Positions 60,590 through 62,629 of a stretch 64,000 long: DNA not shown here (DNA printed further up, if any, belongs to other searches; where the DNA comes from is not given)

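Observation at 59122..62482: ECF sigma factor paired with a Ser/Thr kinase carrying a ~10-TM membrane domain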

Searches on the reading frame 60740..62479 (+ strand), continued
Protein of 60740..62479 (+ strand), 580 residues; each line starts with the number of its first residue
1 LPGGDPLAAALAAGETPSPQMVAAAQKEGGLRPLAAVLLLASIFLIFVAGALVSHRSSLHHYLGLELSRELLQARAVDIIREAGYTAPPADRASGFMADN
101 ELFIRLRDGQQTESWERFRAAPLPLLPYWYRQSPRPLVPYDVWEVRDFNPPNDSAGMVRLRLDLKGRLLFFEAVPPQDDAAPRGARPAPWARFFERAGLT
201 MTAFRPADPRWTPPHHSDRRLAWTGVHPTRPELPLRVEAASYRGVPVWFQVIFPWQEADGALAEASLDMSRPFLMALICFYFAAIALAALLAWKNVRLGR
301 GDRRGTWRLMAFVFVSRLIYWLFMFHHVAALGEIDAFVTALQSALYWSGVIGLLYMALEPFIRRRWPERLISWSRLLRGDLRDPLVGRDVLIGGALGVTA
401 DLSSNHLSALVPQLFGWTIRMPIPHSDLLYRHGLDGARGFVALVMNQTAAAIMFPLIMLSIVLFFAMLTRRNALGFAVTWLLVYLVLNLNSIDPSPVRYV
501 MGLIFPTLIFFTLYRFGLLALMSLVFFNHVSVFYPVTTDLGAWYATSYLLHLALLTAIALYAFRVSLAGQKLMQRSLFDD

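Call 77: search_protein_families(library=pfam, proteins=[L005:2808-3263:-, L002:2296-2814:-, L022:2775-3233:-, L016:2196-2849:-, L002:1569-2255:-, L010:6-656:-], max_evalue=1)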
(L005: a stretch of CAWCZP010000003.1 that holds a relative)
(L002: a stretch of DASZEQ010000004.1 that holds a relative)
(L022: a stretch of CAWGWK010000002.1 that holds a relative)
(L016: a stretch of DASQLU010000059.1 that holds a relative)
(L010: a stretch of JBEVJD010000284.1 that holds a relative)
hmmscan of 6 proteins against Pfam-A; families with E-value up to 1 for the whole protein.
L005:2808-3263:- (152 aa): 4 families
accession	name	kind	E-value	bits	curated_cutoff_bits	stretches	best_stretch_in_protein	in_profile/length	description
PF14534.12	DUF4440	-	1.6e-10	41.8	25.2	1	31-140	1-107/107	Domain of unknown function (DUF4440)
PF13474.12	SnoaL_3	-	6.5e-07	30.2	22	1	60-141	37-112/121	SnoaL-like domain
PF13577.12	SnoaL_4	-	0.0021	18.5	24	1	26-142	4-124/126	SnoaL-like domain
PF20149.4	DUF6532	-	0.13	12.5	24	1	52-95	113-155/194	Domain of unknown function (DUF6532)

L002:2296-2814:- (173 aa): 4 families
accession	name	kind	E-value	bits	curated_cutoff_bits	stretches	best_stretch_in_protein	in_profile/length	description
PF14534.12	DUF4440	-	1.4e-09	38.8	25.2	1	42-153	1-107/107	Domain of unknown function (DUF4440)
PF13474.12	SnoaL_3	-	4.7e-07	30.6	22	1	77-154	37-112/121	SnoaL-like domain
PF13577.12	SnoaL_4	-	0.00035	21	24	1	36-155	3-124/126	SnoaL-like domain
PF08332.16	CaMKII_AD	-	0.0033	18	22.1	1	76-157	41-123/128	Calcium/calmodulin dependent protein kinase II association domain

L022:2775-3233:- (153 aa): 4 families
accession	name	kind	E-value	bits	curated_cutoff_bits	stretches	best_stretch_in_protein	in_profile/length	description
PF14534.12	DUF4440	-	2.1e-08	35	25.2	1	32-141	1-107/107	Domain of unknown function (DUF4440)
PF13474.12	SnoaL_3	-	0.0011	19.8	22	1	67-142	37-112/121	SnoaL-like domain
PF13577.12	SnoaL_4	-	0.011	16.2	24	1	25-114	2-90/126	SnoaL-like domain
PF01340.26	MetJ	-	0.09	13.2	25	0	86-133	19-66/97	Met Apo-repressor, MetJ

L016:2196-2849:- (218 aa): 3 families
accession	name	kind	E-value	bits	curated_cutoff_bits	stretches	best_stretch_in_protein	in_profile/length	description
PF14534.12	DUF4440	-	1.4e-11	45.2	25.2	1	87-198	1-107/107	Domain of unknown function (DUF4440)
PF13474.12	SnoaL_3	-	5.7e-06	27.1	22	1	104-199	18-112/121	SnoaL-like domain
PF22471.2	Mcm2-like_OB_arc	-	0.14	12.6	27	1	158-180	5-28/73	Mcm2-like, OB fold, archaea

L002:1569-2255:- (229 aa): 0 families

L010:6-656:- (217 aa): 0 families
